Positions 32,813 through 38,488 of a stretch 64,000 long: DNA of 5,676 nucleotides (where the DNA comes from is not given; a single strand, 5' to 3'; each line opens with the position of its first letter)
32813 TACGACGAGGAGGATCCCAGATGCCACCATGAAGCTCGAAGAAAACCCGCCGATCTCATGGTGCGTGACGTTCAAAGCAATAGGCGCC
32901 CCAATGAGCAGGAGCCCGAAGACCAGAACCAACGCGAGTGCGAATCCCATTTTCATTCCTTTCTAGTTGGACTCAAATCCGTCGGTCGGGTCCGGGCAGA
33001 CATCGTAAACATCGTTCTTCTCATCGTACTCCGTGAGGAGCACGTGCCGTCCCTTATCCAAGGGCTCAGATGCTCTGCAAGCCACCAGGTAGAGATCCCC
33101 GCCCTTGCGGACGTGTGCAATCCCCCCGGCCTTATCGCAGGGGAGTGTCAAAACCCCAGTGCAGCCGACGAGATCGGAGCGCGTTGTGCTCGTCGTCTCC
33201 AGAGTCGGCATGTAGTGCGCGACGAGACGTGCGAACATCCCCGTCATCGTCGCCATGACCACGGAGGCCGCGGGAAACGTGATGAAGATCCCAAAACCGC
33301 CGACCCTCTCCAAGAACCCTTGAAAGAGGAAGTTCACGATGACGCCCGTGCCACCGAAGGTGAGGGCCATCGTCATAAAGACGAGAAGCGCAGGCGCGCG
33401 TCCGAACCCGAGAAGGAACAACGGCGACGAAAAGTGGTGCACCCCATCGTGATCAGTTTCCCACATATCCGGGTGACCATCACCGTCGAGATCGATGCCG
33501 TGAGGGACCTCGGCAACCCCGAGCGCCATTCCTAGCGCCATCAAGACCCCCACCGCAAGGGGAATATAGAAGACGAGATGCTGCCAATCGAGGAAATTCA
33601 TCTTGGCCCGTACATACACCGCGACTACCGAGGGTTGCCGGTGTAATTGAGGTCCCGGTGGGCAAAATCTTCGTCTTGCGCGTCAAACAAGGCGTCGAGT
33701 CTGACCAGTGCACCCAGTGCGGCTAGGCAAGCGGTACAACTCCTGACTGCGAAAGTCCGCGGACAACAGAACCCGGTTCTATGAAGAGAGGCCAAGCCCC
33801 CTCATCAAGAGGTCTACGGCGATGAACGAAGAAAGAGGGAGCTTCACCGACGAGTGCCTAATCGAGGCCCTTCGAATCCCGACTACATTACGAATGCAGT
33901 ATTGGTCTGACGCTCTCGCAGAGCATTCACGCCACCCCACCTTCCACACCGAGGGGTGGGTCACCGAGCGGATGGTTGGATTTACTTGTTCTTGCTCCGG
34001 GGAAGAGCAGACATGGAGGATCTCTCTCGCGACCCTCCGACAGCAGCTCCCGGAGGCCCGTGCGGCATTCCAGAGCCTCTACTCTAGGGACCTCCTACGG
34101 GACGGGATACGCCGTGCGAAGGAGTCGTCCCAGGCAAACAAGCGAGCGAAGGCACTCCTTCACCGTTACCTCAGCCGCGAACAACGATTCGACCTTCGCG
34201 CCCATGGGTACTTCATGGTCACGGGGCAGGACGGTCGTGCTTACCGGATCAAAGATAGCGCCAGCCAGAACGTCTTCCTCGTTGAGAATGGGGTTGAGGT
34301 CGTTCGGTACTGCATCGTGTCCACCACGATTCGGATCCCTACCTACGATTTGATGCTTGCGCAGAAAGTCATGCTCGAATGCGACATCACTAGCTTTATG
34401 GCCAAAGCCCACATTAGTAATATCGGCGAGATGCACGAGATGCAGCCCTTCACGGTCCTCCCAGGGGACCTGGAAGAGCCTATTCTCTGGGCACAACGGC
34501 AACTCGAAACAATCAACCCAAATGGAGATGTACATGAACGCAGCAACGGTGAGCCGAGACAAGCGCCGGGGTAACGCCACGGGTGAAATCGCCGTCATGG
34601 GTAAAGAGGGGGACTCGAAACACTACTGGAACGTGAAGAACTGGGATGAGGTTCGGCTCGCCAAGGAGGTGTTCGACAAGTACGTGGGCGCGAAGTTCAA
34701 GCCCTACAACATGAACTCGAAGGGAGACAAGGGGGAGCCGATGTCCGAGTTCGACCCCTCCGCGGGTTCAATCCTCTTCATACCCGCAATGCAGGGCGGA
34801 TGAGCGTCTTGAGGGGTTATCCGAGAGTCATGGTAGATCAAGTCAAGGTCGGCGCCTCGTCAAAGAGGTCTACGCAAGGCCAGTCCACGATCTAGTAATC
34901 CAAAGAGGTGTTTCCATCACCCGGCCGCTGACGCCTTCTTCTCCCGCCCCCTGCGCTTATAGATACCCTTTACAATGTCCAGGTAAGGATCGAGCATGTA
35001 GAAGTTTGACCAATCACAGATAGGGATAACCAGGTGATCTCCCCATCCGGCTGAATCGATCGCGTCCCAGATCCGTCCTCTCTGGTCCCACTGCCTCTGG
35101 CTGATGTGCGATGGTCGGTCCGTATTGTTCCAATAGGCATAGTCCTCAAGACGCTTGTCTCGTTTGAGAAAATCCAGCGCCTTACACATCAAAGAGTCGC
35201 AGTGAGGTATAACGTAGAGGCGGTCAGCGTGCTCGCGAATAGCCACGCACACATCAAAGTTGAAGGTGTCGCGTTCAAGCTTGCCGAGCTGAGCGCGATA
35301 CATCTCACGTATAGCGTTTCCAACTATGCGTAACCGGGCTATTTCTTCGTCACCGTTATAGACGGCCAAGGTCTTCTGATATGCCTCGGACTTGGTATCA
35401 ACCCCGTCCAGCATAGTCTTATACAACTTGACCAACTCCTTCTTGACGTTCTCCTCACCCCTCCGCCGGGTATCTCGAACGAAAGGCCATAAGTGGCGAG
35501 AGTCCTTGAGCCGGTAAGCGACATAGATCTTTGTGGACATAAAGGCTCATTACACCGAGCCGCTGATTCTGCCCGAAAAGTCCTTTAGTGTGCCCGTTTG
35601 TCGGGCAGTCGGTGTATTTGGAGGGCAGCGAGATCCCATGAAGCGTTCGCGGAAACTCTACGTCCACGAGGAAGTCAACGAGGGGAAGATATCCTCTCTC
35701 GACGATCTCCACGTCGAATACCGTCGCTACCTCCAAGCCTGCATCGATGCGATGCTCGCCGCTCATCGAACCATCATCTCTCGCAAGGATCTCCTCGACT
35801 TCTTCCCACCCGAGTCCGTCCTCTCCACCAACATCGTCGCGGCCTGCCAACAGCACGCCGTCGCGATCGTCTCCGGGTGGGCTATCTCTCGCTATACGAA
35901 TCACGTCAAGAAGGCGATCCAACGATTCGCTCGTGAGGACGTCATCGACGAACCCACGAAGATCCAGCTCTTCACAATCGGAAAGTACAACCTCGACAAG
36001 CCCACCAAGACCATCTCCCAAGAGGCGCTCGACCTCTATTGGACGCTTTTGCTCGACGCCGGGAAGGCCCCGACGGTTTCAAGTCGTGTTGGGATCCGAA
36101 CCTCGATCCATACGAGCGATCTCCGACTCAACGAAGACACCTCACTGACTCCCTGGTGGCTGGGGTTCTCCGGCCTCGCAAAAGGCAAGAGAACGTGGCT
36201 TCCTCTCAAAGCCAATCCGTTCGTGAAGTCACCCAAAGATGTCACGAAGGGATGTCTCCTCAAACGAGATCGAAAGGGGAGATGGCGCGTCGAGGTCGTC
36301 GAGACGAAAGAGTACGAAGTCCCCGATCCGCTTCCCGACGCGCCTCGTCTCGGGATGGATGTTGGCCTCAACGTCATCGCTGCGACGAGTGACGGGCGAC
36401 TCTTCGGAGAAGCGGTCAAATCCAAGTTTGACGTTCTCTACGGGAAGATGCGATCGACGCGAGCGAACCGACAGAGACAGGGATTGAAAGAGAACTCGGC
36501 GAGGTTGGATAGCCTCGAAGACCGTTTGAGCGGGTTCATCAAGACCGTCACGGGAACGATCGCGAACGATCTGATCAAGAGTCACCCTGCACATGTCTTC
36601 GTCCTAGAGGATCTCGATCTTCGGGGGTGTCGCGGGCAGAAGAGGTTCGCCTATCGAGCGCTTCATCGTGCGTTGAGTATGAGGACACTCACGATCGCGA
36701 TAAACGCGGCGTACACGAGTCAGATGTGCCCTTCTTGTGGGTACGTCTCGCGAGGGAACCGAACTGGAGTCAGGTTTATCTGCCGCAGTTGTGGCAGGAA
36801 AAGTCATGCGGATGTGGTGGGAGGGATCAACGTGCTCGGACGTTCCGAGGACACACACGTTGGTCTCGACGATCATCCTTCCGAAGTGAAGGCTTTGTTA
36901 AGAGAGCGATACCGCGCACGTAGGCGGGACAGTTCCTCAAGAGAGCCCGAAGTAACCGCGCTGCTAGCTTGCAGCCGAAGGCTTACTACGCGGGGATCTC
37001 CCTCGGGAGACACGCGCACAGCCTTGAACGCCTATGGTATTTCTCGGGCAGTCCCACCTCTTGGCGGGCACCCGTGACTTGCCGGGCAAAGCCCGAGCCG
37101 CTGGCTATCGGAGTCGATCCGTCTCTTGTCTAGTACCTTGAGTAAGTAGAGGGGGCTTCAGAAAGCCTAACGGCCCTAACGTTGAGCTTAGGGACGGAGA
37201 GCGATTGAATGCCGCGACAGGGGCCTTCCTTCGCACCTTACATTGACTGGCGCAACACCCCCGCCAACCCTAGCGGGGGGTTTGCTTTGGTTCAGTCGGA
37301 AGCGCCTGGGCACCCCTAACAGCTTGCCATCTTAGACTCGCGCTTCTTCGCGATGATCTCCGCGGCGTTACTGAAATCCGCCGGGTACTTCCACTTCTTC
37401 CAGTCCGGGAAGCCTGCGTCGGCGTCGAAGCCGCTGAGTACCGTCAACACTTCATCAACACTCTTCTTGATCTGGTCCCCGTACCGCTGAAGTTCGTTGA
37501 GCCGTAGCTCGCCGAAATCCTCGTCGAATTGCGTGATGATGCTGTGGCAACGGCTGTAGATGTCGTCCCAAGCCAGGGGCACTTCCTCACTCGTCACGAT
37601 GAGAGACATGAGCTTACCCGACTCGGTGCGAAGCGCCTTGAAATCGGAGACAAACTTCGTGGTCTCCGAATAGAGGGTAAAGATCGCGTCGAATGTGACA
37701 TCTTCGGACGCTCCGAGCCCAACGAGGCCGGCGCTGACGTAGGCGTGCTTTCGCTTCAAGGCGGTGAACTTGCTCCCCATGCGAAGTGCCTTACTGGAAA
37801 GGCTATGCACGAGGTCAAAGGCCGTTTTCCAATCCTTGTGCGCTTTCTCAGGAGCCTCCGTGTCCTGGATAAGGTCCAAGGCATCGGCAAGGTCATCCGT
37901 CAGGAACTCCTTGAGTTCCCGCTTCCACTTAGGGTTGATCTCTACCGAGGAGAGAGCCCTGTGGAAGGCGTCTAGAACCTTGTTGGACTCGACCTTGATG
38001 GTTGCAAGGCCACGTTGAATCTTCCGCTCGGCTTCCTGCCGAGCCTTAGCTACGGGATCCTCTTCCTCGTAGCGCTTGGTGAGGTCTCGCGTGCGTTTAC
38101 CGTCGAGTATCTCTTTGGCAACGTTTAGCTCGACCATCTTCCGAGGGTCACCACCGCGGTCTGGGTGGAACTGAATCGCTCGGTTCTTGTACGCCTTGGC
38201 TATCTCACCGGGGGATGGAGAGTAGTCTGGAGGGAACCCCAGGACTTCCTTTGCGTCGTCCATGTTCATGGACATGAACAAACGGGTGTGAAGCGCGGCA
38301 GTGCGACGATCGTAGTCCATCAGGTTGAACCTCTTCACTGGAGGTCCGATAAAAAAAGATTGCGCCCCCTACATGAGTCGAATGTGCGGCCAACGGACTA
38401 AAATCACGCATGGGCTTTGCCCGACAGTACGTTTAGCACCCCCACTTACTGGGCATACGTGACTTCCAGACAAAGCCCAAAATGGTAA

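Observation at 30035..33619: Flotillin/NfeD pair adjacent to a RecA-like ATPase and a zinc ribbon, all on the minus strand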

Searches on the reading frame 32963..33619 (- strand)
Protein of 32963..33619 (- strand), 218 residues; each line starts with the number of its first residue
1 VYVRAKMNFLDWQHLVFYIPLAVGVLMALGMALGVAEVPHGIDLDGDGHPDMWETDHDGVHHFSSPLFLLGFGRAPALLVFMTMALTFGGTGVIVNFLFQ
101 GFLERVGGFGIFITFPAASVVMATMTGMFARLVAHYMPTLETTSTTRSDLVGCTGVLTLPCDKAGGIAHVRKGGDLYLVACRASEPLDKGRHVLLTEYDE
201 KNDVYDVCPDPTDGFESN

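Call 4: search_protein_families(library=pfam, proteins=[window:32963-33619:-], max_evalue=0.01)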
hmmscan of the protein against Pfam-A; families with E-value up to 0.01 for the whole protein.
window:32963-33619:- (218 aa): 1 family
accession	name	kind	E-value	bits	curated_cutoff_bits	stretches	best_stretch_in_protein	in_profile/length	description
PF21001.2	YqiJ_N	-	0.00011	22.8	23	1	22-106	17-97/116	Inner membrane protein YqiJ, N-terminal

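Call 7: search_protein_families(library=phrogs, proteins=[window:32963-33619:-], max_evalue=0.01)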
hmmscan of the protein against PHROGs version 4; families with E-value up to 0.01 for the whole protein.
window:32963-33619:- (218 aa): 0 families

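Call 30: search_protein_families(library=ncbifam, proteins=[window:32963-33619:-], max_evalue=0.01)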
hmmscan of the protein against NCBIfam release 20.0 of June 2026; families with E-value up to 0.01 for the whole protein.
window:32963-33619:- (218 aa): 0 families

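Call 31: search_protein_families(library=padloc, proteins=[window:32963-33619:-], max_evalue=0.01)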
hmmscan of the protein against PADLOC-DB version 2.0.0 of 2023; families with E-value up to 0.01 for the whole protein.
window:32963-33619:- (218 aa): 0 families

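Call 69: search_protein_families(library=pfam, alignment_id=A3, max_evalue=0.01)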
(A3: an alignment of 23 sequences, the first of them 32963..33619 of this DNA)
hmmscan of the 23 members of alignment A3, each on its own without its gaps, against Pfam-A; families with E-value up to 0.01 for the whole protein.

A. member 1, window:32963-33619:- (218 aa): 1 family
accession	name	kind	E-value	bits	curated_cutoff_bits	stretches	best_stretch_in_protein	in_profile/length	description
PF21001.2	YqiJ_N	-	0.00011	22.8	23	1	22-106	17-97/116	Inner membrane protein YqiJ, N-terminal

B. families by the number of members that match (of 23 scanned): 3 families
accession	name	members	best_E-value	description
PF21001.2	YqiJ_N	21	6.3e-14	Inner membrane protein YqiJ, N-terminal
PF01957.25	NfeD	3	1.8e-05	NfeD-like C-terminal, partner-binding domain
PF07290.17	YqiJ_OB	2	0.0013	Inner membrane protein YqiJ, OB-fold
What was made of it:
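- On NfeD2 (YqiJ / YuaF): 3 of 23 members hit Pfam NfeD and 2 hit YqiJ_OB (call 69).
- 21 of 23 partner-family members hit YqiJ_N (call 69).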

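Call 72: search_solved_structures(query=A3, max_evalue=1)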
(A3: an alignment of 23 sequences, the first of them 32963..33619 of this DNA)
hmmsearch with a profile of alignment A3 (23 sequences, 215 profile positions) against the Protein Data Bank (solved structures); distinct sequences matched with E-value up to 1: 3.
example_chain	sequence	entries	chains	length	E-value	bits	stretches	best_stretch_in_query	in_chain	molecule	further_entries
3wwv_A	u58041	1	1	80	0.006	19.3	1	143-201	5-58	Stomatin operon partner protein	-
2k14_A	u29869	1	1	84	0.0078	19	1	138-204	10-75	YuaF protein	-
9iho_h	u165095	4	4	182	0.25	14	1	34-87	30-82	NUSM subunit of mitochondrial NADH:ubiquinone oxidoreductase (Complex I)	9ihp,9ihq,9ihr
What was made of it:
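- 32963..33619 (-): NfeD2/YqiJ-type partner protein (218 aa; the real start may be the ATG at 33601). It has an N-terminal TM helix, an acidic and His-rich loop (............), an LGFGRAP motif, further TM helices, a PTLET motif and a C-terminal OB-like beta domain. Its stop codon lies 6 nt before the annotated flotillin start. It also matches the solved NfeD OB domains 3WWV and 2K14 at E about 0.006-0.008 (call 72).
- On NfeD2 (YqiJ / YuaF): The profile hits 3WWV (stomatin operon partner protein) and 2K14 (YuaF) at only E=0.006-0.008 (call 72).
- The partner's C-terminus matches the NfeD OB-fold structures 3WWV and 2K14 (call 72).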

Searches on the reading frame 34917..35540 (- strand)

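Call 4: search_protein_families(library=pfam, proteins=[window:34917-35540:-], max_evalue=0.01)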
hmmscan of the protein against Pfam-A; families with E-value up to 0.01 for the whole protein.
window:34917-35540:- (207 aa): 0 families

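Call 7: search_protein_families(library=phrogs, proteins=[window:34917-35540:-], max_evalue=0.01)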
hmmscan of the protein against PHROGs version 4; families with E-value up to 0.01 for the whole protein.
window:34917-35540:- (207 aa): 0 families

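Call 30: search_protein_families(library=ncbifam, proteins=[window:34917-35540:-], max_evalue=0.01)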
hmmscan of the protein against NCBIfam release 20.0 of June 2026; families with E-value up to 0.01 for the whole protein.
window:34917-35540:- (207 aa): 0 families

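Call 31: search_protein_families(library=padloc, proteins=[window:34917-35540:-], max_evalue=0.01)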
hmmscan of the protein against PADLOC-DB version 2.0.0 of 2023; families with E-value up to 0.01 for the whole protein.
window:34917-35540:- (207 aa): 1 family
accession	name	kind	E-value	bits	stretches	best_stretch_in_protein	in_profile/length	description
PDLC01845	CARF2--CARF_HEPN_Unk_f1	-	0.003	14.3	1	3-87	453-539/629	-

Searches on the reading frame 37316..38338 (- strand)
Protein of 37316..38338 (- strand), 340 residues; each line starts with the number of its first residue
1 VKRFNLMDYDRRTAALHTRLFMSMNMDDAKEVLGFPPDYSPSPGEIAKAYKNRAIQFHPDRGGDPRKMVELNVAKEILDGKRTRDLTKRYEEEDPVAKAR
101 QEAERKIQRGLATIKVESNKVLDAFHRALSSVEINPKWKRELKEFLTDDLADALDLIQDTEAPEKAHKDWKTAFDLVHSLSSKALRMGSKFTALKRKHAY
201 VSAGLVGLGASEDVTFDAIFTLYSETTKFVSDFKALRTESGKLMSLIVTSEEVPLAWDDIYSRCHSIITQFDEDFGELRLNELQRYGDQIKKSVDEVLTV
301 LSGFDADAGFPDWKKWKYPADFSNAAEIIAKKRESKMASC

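Call 8: search_protein_families(library=pfam, proteins=[window:37316-38338:-], max_evalue=0.001)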
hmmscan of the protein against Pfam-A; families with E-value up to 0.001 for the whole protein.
window:37316-38338:- (340 aa): 1 family
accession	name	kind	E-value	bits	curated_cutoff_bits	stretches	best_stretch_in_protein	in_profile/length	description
PF00226.36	DnaJ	-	8.6e-07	29.4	27.8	1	31-84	4-59/63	DnaJ domain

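Call 32: search_protein_families(library=phrogs, proteins=[window:37316-38338:-], max_evalue=0.0001)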
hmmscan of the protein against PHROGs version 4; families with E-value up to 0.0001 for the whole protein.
window:37316-38338:- (340 aa): 2 families
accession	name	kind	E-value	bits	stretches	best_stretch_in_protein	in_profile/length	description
phrog_9210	-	unknown function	2.7e-07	31.4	1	27-78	149-199/204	-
phrog_13942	-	unknown function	1.3e-06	28.9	1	18-83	6-69/336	-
